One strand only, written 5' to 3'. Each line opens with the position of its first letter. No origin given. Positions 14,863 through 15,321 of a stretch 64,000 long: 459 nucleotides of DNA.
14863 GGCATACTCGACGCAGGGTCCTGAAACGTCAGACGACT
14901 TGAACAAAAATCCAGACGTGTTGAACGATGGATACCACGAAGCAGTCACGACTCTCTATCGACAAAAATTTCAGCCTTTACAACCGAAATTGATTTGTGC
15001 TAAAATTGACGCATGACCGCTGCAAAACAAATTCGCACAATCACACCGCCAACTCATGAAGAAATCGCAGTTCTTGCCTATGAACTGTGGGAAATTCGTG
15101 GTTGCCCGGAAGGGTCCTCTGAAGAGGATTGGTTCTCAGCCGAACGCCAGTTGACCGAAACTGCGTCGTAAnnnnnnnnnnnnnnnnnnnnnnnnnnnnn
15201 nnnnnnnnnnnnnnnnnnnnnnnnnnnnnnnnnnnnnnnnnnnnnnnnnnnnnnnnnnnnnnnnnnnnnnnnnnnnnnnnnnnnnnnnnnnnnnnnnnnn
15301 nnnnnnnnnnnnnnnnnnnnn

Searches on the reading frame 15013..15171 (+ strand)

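Call 51: search_protein_families(library=pfam, max_evalue=0.01, proteins=[window:15013-15171:+])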
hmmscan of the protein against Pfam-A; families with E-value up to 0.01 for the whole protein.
window:15013-15171:+ (52 aa): 1 family
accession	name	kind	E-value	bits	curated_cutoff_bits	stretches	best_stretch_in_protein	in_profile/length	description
PF11154.13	DUF2934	-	1.3e-15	57.2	22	1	14-47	2-35/37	Protein of unknown function (DUF2934)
